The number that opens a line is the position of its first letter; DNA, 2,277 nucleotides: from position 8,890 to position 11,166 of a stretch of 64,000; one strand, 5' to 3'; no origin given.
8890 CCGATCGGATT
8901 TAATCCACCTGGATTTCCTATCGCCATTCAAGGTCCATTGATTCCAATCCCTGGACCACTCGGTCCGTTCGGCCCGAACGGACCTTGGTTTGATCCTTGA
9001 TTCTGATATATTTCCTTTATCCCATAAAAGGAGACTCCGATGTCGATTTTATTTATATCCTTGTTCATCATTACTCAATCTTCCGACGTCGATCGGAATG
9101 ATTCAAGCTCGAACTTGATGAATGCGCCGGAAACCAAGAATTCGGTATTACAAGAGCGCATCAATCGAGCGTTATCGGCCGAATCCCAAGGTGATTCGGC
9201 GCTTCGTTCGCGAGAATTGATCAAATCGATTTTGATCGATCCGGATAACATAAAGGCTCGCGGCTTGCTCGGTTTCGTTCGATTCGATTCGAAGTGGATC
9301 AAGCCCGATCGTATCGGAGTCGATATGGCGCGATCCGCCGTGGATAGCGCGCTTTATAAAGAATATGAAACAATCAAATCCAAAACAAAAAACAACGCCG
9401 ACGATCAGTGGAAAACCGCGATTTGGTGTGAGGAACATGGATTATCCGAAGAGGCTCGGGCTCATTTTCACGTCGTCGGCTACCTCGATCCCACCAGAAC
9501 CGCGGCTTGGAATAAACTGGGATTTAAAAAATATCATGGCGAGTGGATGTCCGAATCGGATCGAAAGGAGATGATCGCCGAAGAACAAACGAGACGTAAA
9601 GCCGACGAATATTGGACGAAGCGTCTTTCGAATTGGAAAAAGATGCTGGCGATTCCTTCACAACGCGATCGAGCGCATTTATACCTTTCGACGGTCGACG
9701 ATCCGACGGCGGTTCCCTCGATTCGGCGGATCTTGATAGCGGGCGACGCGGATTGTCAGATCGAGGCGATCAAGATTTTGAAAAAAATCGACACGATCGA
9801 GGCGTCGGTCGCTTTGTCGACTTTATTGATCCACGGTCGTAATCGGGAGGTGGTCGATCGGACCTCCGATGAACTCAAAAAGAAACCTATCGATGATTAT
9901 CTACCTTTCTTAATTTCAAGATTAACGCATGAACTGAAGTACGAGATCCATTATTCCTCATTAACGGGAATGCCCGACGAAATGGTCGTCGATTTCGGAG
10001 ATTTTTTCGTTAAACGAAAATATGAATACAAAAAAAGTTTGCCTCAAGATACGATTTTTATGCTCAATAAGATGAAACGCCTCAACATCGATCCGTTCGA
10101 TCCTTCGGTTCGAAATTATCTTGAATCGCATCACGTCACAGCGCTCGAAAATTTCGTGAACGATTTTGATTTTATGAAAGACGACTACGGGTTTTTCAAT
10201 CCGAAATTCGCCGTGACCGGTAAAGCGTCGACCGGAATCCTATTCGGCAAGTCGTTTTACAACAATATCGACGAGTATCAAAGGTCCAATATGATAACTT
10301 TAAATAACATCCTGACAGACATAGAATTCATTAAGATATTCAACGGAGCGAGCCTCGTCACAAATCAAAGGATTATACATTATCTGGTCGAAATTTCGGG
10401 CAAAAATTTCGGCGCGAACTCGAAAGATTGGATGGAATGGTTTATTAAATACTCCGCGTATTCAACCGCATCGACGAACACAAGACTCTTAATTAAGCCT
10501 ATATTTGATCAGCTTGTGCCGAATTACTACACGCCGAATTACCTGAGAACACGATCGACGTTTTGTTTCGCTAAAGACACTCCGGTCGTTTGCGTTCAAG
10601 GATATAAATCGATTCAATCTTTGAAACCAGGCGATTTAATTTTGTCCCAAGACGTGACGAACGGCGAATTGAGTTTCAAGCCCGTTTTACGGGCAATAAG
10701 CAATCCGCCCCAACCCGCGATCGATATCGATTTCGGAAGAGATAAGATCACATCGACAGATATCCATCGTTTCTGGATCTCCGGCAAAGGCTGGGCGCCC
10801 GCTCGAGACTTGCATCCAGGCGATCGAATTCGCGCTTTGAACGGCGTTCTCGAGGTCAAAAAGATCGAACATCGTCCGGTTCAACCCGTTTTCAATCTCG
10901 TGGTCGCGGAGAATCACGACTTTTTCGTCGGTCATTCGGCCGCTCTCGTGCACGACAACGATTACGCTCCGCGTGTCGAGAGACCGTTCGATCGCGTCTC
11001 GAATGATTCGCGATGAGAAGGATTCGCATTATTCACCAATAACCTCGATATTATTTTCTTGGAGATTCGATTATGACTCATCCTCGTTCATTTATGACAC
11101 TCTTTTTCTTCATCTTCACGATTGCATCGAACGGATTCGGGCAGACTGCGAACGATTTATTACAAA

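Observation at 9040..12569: AT-rich inserted gene pair: secreted protein ending in a Hint domain with almost nothing after it, plus a TPR protein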

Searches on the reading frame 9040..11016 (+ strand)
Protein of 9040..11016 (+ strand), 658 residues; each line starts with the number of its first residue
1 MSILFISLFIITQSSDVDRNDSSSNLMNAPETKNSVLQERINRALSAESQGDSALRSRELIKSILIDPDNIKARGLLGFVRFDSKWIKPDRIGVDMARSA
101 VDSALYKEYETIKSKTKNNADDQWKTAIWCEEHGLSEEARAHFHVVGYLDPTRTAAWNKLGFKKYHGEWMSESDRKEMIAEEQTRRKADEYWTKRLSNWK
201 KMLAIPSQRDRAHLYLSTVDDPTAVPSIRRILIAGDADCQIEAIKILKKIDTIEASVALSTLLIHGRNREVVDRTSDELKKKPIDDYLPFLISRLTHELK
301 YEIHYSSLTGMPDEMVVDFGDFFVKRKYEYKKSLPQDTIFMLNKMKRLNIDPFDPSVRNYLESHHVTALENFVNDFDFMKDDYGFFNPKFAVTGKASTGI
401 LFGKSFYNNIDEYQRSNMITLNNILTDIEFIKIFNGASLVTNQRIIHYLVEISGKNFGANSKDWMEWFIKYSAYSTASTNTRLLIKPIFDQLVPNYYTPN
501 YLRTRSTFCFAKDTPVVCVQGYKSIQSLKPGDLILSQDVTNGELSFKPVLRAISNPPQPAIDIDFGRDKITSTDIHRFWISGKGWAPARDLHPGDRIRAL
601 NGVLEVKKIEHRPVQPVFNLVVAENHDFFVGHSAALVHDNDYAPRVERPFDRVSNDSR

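Call 3: search_protein_families(library=pfam, proteins=[window:9040-11016:+], max_evalue=1)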
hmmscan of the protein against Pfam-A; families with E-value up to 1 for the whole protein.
window:9040-11016:+ (658 aa): 5 families
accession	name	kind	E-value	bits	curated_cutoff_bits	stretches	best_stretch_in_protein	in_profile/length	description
PF07591.16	PT-HINT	-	3.5e-14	53.7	27.7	1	517-633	3-125/137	Pretoxin HINT domain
PF01079.26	Hint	-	0.0017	18.4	29.7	1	505-551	9-55/213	Hint module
PF13403.11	Hint_2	-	0.0049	17.7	28.4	1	509-538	2-31/147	Hint domain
PF13646.12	HEAT_2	-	0.099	13.4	27.7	1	210-271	18-79/88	HEAT repeats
PF00595.29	PDZ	-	0.15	12.9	23.2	1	584-603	35-55/81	PDZ domain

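Call 4: search_protein_families(library=ncbifam, proteins=[window:9040-11016:+], max_evalue=1)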
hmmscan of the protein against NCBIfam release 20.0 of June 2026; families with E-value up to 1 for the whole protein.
window:9040-11016:+ (658 aa): 1 family
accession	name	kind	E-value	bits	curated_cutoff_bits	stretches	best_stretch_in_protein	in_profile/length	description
NF046112.1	MSMEG_6209_Nter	domain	0.059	13.7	25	1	269-294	25-50/56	three-helix bundle dimerization domain-containing protein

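Call 5: find_homologous_proteins(query=window:9040-11016:+, max_evalue=0.001)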
Query window:9040-11016:+ (658 aa): 6 proteins with E <= 0.001 among 8000 candidates.
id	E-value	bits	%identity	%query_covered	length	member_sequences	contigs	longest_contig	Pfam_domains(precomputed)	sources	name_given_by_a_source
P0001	0.0e+0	1509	100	100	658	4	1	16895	PF07591.16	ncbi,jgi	jgi:hypothetical protein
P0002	0.0e+0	1316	86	100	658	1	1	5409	PF07591.16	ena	-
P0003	1.2e-214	732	53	100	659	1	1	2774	PF07591.16,PF13403.12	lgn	-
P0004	1.1e-211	723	50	100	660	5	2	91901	PF07591.16,PF13403.12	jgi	jgi:hypothetical protein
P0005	6.2e-185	634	48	93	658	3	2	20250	PF07591.16,PF13403.12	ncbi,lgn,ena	-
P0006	4.7e-85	304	35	45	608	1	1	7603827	PF07591.16,PF13428.13,PF01079.26,PF13403.12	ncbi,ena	-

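Call 6: search_solved_structures(query=window:9040-11016:+, max_evalue=1, show_alignments=2)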
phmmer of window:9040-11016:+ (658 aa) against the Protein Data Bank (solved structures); distinct sequences matched with E-value up to 1: 7.
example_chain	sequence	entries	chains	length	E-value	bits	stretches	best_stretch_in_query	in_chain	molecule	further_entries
2lwy_A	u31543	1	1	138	6.3e-09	37.9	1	509-639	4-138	BACTERIAL INTEIN-LIKE DOMAIN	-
8w20_A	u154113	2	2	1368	1.1e-08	37.1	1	507-642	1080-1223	Intein C-terminal splicing domain-containing protein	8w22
6tmm_BBB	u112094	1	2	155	0.0019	19.8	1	510-631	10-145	NAD(P)(+)--arginine ADP-ribosyltransferase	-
6tmm_AAA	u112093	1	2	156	0.0019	19.8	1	510-631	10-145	NAD(P)(+)--arginine ADP-ribosyltransferase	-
6y75_A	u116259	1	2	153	0.002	19.7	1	510-631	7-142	NAD(P)(+)--arginine ADP-ribosyltransferase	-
6y75_B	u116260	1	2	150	0.0021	19.7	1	510-631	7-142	NAD(P)(+)--arginine ADP-ribosyltransferase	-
4e2u_A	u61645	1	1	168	0.099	14.1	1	569-634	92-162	Pho radA intein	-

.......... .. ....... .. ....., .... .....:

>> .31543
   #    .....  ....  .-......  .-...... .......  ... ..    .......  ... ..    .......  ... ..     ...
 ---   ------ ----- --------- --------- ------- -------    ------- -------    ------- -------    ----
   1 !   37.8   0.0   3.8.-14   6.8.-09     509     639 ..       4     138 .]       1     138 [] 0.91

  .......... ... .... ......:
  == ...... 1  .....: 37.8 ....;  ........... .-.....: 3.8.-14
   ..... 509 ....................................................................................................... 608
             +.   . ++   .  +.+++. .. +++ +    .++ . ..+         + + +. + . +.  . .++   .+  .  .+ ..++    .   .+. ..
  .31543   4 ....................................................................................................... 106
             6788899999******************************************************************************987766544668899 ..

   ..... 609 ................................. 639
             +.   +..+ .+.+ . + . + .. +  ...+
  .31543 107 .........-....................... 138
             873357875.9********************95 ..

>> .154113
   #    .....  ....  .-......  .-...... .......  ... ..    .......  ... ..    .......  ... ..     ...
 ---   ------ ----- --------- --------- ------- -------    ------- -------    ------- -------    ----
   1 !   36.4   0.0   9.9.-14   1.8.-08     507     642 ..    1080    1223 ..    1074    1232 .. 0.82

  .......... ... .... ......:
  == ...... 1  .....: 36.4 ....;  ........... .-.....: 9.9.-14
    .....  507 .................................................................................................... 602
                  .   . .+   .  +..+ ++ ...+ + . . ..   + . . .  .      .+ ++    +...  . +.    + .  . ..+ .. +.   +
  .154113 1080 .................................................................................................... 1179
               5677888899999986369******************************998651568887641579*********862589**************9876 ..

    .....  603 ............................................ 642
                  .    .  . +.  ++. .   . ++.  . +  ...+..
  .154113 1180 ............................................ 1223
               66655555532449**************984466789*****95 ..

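Call 9: find_encoding_contigs(protein=P0004, flank=8000, max_places=3)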
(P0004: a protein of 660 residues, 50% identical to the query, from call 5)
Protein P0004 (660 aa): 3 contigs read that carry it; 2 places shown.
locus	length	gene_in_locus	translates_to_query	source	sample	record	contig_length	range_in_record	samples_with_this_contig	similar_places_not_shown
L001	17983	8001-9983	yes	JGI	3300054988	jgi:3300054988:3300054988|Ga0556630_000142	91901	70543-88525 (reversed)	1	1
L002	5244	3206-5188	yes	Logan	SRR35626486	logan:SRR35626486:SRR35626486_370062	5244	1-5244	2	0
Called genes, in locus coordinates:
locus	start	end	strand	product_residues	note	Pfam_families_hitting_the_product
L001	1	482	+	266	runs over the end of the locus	PF00398:RrnaAD (weak), PF01135:PCMT (weak), PF13489:Methyltransf_23, PF01209:Ubie_methyltran, PF08241:Methyltransf_11, PF08242:Methyltransf_12, PF13649:Methyltransf_25, PF13847:Methyltransf_31, +6 more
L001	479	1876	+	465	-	PF00324:AA_permease, PF13520:AA_permease_2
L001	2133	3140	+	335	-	PF03130:HEAT_PBS (faint), PF13646:HEAT_2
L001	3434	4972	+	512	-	-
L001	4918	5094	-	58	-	-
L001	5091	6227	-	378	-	PF00890:FAD_binding_2, PF01266:DAO, PF03486:HI0933_like (faint), PF07992:Pyr_redox_2 (weak)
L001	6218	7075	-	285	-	-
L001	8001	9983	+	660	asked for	PF07591:PT-HINT, PF13403:Hint_2 (weak)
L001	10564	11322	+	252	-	PF01507:PAPS_reduct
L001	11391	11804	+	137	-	PF02082:Rrf2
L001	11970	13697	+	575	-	PF14306:PUA_2, PF01747:ATP-sulfurylase, PF01583:APS_kinase, PF13671:AAA_33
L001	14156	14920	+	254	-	-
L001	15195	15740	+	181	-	-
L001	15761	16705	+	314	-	PF07963:N_methyl, PF07596:SBP_bac_10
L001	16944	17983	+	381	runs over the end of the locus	PF00988:CPSase_sm_chain, PF00117:GATase, PF07722:Peptidase_C26 (faint)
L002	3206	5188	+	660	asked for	PF07591:PT-HINT, PF13403:Hint_2 (weak)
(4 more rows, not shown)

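Call 10: find_encoding_contigs(protein=P0006, flank=8000, max_places=3)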
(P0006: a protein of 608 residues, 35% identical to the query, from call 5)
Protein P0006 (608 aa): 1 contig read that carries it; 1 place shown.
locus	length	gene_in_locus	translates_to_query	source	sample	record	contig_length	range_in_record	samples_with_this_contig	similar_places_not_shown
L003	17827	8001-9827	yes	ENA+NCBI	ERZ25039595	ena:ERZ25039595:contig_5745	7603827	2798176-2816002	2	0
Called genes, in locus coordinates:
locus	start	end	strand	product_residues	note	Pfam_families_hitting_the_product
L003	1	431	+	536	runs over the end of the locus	PF13231:PMT_2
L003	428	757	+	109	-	-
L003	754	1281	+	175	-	PF06293:Kdo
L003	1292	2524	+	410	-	PF13439:Glyco_transf_4, PF13579:Glyco_trans_4_4, PF20706:GT4-conflict, PF00534:Glycos_transf_1, PF13692:Glyco_trans_1_4, PF13524:Glyco_trans_1_2 (weak)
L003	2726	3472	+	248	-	PF00483:NTP_transferase, PF12804:NTP_transf_3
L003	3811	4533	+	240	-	PF02660:G3P_acyltransf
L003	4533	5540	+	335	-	-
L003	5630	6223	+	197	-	-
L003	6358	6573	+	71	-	-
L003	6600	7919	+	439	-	PF04055:Radical_SAM, PF13282:DUF4070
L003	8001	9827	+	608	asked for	PF13428:TPR_14 (faint), PF01079:Hint (faint), PF07591:PT-HINT, PF13403:Hint_2 (weak)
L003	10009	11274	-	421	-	PF00590:TP_methylase, PF13649:Methyltransf_25 (faint)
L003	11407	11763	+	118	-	-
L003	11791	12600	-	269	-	PF06182:ABC2_membrane_6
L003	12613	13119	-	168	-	PF06182:ABC2_membrane_6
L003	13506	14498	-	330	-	PF00005:ABC_tran, PF13304:AAA_21 (weak)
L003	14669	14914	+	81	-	-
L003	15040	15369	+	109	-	-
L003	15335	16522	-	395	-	PF11949:DUF3466 (faint)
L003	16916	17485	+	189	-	PF02585:PIG-L (weak)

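Call 11: find_encoding_contigs(protein=P0005, flank=8000, max_places=3)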
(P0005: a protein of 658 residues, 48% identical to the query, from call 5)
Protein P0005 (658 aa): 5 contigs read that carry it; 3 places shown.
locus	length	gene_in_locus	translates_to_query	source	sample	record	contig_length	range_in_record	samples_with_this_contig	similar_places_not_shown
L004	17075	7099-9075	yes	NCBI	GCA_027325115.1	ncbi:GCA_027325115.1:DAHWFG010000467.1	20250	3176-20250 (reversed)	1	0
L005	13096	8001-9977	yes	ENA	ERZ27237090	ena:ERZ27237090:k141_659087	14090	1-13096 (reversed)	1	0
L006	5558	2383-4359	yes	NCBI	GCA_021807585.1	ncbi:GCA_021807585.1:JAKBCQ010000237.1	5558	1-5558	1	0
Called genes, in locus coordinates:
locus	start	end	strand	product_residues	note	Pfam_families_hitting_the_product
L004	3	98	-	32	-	?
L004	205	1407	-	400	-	PF25973:BSH_CzcB (weak)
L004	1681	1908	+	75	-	-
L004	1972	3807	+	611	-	PF13522:GATase_6, PF13537:GATase_7, PF01380:SIS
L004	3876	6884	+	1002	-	PF13646:HEAT_2 (faint), PF23500:DUF7133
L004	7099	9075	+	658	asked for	PF07591:PT-HINT, PF13403:Hint_2 (weak)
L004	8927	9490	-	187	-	-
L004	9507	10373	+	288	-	-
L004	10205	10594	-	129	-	PF13298:LigD_N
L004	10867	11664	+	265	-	PF07819:PGAP1 (faint), PF00561:Abhydrolase_1, PF00975:Thioesterase (weak), PF02089:Palm_thioest (faint), PF03096:Ndr (faint), PF12146:Hydrolase_4, PF12697:Abhydrolase_6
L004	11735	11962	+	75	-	-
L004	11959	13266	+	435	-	-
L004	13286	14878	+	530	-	PF02446:Glyco_hydro_77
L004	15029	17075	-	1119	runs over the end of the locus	PF00515:TPR_1 (faint), PF07719:TPR_2 (faint), PF12895:ANAPC3 (faint), PF13432:TPR_16 (weak), PF13424:TPR_12 (weak), PF13432:TPR_16, PF09976:TPR_21, PF13432:TPR_16, +7 more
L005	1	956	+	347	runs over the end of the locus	-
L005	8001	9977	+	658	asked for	PF07591:PT-HINT, PF13403:Hint_2 (weak)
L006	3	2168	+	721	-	?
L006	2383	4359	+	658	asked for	PF07591:PT-HINT, PF13403:Hint_2 (weak)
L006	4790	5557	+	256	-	?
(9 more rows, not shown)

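Call 26: find_encoding_contigs(protein=P0002, flank=8000, max_places=3)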
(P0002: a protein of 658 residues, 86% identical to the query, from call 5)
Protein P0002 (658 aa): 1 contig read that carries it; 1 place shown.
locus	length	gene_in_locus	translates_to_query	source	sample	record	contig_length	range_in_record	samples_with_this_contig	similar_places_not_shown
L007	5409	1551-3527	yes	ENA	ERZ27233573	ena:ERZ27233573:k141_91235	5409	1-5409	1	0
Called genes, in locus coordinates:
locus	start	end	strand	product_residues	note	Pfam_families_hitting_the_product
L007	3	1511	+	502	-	?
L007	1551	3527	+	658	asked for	PF07591:PT-HINT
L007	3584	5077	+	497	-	PF13424:TPR_12 (faint), PF00515:TPR_1 (faint), PF07719:TPR_2 (faint), PF13174:TPR_6 (faint), PF13181:TPR_8 (faint), PF13428:TPR_14 (faint), PF25063:ARM_TT21_C (weak), PF13371:TPR_9 (weak), +8 more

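Call 27: find_encoding_contigs(protein=P0001, flank=10000, max_places=3)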
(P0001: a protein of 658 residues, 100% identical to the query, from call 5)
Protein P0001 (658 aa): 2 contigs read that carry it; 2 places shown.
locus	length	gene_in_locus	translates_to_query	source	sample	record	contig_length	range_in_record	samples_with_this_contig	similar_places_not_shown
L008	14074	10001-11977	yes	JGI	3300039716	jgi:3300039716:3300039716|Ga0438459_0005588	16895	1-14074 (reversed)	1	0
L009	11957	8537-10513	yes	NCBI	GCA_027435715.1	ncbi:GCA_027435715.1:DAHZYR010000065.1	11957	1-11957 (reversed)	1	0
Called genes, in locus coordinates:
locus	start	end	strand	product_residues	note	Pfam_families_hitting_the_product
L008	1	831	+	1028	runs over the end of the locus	PF23500:DUF7133, PF02985:HEAT (faint), PF13646:HEAT_2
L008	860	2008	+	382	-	PF08450:SGL (faint), PF10282:Lactonase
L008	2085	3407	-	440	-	PF07394:DUF1501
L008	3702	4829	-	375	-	PF01073:3Beta_HSD, PF01370:Epimerase, PF02719:Polysacc_synt_2 (faint), PF04321:RmlD_sub_bind, PF05368:NmrA, PF07993:NAD_binding_4, PF13460:NAD_binding_10, PF16363:GDP_Man_Dehyd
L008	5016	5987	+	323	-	-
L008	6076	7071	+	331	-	PF02163:Peptidase_M50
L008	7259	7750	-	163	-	-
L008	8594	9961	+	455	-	PF25023:TEN_YD-shell (weak)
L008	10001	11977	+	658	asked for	PF07591:PT-HINT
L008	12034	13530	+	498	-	PF00515:TPR_1 (faint), PF07719:TPR_2 (faint), PF13174:TPR_6 (faint), PF13176:TPR_7 (faint), PF13181:TPR_8 (faint), PF13371:TPR_9 (faint), PF13424:TPR_12 (faint), PF13428:TPR_14 (faint), +7 more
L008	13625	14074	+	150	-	?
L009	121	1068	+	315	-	PF00376:MerR, PF13411:MerR_1, PF02607:B12-binding_2, PF02310:B12-binding (weak)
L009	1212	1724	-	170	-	-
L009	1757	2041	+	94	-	-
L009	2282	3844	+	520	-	-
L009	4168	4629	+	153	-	-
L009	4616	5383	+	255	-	-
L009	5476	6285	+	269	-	PF13191:AAA_16 (weak), PF13401:AAA_22, PF00004:AAA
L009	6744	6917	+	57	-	-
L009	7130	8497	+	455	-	PF25023:TEN_YD-shell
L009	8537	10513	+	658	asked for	PF07591:PT-HINT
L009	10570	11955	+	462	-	?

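Call 29: predict_structure(alignment_id=A1)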
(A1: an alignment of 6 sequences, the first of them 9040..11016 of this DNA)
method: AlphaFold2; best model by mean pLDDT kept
length: 658 residues; sequences in the alignment: 6
mean_pLDDT: 67.0   pTM: 0.42
mean pLDDT of the five models: 67.0, 65.4, 63.8, 62.7, 62.5
residues with pLDDT >= 90: 48; 70-90: 299; 50-70: 170; < 50: 141
segments of 3 or more residues with pLDDT < 50: 1-36, 91-99, 358-402, 474-508, 641-644, 651-658
pLDDT, mean of each block of 10 residues (from residue 1): 39 27 28 51 68 69 63 64 53 41 71 79 81 70 67 60 59 76 78 88 86 87 85 88 94 86 91 95 84 78 71 71 63 64 65 54 35 33 29 26 57 69 74 79 90 88 79 37 29 40 42 84 85 76 73 64 86 78 79 86 86 73 75 80 53 38
secondary structure, 60 per line:
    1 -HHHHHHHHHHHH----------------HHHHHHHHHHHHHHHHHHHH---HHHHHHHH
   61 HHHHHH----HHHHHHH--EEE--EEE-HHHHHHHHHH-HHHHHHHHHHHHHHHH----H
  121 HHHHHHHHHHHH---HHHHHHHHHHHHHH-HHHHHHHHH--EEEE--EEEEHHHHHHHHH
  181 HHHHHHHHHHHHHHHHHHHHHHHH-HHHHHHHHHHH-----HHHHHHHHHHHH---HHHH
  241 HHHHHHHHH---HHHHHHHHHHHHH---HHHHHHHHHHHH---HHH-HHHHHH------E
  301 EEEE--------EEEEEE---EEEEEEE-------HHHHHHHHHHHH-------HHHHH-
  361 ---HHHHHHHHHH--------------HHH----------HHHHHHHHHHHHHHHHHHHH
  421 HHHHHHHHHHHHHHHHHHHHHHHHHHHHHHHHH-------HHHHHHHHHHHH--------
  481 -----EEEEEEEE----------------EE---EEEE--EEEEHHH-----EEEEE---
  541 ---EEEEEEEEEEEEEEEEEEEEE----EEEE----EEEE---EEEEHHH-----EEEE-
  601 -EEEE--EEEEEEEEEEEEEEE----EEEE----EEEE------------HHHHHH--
elements in order: H2-13 H30-49 H53-66 H71-77 E80-82 E85-87 H89-98 H100-115 H120-132 H136-149 H151-159 E162-165 E168-171 H172-204 H206-216 H222-233 H237-249 H253-265 H269-280 H288-293 E300-304 E313-318 E322-328 H336-347 H355-359 H364-373 H401-453 H461-472 E486-493 E515-518 E521-524 E533-537 E544-564 E569-572 E577-580 E584-587 E596-599 E602-605 E608-622 E627-630 E635-638 H651-656
